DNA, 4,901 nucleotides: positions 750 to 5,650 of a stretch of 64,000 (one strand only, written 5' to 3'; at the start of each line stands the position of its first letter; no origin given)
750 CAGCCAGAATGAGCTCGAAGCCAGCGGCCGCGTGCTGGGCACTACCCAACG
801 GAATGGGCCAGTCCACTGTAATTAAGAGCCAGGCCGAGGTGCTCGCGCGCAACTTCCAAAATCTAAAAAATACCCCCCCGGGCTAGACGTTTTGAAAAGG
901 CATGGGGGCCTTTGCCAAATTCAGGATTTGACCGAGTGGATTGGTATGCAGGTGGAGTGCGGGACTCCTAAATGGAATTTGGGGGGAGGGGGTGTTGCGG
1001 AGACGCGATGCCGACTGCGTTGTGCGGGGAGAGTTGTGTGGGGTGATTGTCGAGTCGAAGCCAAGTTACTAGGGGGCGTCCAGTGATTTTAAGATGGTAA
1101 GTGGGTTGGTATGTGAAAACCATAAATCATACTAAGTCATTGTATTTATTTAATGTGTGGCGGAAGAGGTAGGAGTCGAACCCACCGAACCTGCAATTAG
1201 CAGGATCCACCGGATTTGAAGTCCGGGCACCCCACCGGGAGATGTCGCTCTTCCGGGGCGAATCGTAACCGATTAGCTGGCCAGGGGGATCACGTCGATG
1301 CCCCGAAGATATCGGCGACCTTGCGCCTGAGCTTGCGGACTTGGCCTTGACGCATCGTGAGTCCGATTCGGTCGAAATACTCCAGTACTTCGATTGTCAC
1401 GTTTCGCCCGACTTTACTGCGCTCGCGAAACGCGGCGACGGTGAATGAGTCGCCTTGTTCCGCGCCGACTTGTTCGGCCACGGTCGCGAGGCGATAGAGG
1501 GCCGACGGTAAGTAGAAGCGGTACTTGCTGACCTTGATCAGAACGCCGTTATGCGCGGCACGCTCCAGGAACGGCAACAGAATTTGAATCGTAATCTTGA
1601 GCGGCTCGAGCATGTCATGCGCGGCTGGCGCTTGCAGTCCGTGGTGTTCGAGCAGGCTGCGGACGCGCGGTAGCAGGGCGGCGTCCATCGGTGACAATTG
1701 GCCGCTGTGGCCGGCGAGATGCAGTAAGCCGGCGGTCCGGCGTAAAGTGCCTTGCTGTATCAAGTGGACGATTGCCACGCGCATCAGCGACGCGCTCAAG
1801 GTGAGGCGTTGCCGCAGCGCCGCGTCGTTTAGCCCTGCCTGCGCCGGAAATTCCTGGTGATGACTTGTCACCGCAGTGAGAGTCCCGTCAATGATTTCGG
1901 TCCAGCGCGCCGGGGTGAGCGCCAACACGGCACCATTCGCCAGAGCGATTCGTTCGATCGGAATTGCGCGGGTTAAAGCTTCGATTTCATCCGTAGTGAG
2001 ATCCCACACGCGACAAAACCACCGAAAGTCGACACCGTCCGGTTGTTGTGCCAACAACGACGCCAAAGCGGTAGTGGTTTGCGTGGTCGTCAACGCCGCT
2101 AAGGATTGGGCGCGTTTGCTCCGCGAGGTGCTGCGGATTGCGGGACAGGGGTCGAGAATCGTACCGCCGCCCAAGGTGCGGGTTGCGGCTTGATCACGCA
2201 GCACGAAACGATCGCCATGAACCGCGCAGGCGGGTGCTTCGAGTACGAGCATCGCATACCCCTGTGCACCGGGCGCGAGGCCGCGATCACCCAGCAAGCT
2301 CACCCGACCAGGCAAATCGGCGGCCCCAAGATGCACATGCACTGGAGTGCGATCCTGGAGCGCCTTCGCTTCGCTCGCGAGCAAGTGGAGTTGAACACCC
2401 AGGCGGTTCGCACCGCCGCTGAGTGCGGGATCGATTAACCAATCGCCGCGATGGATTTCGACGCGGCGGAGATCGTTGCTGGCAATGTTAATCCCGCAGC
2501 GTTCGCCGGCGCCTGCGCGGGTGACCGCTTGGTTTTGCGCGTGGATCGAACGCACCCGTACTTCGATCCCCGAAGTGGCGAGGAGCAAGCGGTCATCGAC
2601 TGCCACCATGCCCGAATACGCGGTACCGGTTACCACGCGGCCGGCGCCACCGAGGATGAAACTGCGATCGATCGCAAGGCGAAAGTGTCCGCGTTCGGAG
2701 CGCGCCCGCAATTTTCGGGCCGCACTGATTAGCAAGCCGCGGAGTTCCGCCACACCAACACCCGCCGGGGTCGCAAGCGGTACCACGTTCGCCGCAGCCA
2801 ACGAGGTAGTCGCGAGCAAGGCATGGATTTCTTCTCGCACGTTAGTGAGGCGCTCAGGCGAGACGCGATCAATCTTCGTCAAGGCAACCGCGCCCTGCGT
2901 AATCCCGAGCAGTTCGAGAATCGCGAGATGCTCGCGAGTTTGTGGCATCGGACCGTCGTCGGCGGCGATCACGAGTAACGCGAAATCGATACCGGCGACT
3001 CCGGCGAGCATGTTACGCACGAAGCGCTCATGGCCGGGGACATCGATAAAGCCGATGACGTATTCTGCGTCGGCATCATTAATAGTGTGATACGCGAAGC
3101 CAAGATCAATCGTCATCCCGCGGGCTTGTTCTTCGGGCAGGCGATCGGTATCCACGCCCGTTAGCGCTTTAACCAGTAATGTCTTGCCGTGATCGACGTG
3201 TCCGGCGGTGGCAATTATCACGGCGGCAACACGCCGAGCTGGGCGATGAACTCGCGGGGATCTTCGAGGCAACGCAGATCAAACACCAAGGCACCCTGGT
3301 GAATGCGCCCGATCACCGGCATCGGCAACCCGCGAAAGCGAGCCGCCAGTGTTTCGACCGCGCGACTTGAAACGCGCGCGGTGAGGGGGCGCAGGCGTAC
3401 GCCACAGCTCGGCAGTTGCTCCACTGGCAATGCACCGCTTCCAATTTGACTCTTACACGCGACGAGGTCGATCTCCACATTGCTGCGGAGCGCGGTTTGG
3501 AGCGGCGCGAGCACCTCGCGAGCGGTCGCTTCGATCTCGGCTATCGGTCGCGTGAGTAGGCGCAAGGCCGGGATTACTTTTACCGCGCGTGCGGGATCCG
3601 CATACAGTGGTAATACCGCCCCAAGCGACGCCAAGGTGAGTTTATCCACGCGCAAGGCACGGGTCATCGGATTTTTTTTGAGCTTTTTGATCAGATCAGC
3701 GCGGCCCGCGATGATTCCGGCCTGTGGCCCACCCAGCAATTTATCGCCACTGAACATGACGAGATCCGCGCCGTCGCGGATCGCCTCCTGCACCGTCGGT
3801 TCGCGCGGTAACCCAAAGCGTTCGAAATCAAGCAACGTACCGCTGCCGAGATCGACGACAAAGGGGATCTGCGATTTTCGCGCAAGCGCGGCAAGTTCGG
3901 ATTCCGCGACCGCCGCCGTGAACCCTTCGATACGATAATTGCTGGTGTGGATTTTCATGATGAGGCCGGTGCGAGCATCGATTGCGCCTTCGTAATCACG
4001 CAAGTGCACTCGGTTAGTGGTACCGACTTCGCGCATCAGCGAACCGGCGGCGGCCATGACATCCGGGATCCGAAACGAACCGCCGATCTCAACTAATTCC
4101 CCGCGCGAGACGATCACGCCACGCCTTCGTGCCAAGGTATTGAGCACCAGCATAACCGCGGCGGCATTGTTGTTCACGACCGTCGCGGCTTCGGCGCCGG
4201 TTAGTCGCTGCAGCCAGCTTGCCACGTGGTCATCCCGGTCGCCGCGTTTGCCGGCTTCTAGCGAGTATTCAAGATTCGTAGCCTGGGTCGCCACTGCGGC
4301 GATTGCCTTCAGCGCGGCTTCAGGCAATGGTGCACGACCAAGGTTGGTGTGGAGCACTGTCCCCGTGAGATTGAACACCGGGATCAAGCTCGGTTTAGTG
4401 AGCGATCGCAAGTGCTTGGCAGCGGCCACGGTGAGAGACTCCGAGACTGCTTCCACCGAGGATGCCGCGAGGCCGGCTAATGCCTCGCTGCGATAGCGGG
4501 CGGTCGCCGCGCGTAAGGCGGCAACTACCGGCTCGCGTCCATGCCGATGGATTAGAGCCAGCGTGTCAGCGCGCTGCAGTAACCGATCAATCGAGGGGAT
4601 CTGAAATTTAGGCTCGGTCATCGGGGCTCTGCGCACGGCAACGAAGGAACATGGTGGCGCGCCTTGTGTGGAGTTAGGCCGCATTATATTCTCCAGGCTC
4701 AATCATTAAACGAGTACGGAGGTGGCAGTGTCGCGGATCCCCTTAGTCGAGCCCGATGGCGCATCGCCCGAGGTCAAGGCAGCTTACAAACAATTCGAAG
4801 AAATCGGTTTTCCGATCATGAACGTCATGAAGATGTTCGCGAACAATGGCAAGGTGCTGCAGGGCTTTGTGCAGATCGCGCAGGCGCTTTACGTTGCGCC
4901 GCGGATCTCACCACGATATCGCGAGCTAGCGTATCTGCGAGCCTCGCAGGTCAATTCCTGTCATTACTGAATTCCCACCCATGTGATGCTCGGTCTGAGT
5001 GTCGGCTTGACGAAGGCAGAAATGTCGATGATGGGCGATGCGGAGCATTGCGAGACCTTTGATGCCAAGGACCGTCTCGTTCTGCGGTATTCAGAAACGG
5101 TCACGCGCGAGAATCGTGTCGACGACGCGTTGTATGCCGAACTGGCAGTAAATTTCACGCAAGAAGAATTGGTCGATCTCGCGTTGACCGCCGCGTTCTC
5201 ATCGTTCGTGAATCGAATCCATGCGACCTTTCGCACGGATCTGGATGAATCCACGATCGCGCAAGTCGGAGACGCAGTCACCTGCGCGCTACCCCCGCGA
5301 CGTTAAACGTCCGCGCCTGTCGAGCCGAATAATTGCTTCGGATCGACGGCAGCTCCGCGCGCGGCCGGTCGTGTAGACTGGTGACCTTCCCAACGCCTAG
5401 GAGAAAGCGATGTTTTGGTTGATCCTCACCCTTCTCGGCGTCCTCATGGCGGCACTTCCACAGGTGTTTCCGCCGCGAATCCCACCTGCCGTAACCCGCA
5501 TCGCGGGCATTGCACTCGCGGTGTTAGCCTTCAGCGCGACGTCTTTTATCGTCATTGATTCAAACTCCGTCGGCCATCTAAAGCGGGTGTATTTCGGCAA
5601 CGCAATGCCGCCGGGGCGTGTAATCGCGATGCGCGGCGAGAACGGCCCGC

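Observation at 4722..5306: AhpD-core selenoprotein gene with in-frame UGA, mis-split by the ORF caller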

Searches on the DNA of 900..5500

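Call 56: search_rna_families(source=window, start=900, end=5500, threshold=evalue, max_evalue=1)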
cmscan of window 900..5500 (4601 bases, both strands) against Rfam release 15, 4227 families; matches with E-value up to 1: 2.
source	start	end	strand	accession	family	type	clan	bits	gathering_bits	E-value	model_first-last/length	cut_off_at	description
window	1162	1254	-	RF01852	tRNA-Sec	Gene; tRNA;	CL00001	64.2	47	6.5e-12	1-91/91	no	Selenocysteine transfer RNA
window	3543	3632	-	RF02789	snoTBR12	Gene; snRNA; snoRNA; CD-box;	-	21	77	0.62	1-101/101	no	Small nucleolar RNA TBR12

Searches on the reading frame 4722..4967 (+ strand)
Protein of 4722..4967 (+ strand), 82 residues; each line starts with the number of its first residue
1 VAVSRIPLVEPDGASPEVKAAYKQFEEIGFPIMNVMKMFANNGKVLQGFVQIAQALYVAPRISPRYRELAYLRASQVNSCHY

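Call 8: search_protein_families(library=pfam, proteins=[window:4722-4967:+], max_evalue=1)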
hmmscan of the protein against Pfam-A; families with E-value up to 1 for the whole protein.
seq(82 aa): 1 family
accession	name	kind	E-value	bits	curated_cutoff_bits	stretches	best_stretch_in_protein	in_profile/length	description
PF02627.25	CMD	-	2.8e-06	27.7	23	1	45-82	3-40/84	Carboxymuconolactone decarboxylase family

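Call 9: search_protein_families(library=ncbifam, proteins=[window:4722-4967:+], max_evalue=1)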
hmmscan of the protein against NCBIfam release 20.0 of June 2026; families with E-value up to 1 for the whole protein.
seq(82 aa): 2 families
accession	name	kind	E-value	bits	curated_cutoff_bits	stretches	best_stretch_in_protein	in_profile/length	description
TIGR01926.1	peroxid_rel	subfamily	2.6e-07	30.6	81.8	1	4-82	1-81/178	peroxidase-related enzyme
TIGR00778.1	ahpD_dom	domain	0.0051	16.3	27.8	1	62-82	3-23/51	alkylhydroperoxidase AhpD family core domain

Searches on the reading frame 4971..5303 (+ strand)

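Call 8: search_protein_families(library=pfam, proteins=[window:4971-5303:+], max_evalue=1)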
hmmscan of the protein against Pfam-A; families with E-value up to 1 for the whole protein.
seq(111 aa): 0 families

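Call 9: search_protein_families(library=ncbifam, proteins=[window:4971-5303:+], max_evalue=1)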
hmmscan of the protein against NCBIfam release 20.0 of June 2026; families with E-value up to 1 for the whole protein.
seq(111 aa): 2 families
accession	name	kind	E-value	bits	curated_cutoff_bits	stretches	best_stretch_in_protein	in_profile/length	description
NF053654.1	GroundWater_YciW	equivalog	1.1e-05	25.3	310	1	8-78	89-160/179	YciW-related (seleno)protein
TIGR01926.1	peroxid_rel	subfamily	0.011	15.5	81.8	1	30-87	112-171/178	peroxidase-related enzyme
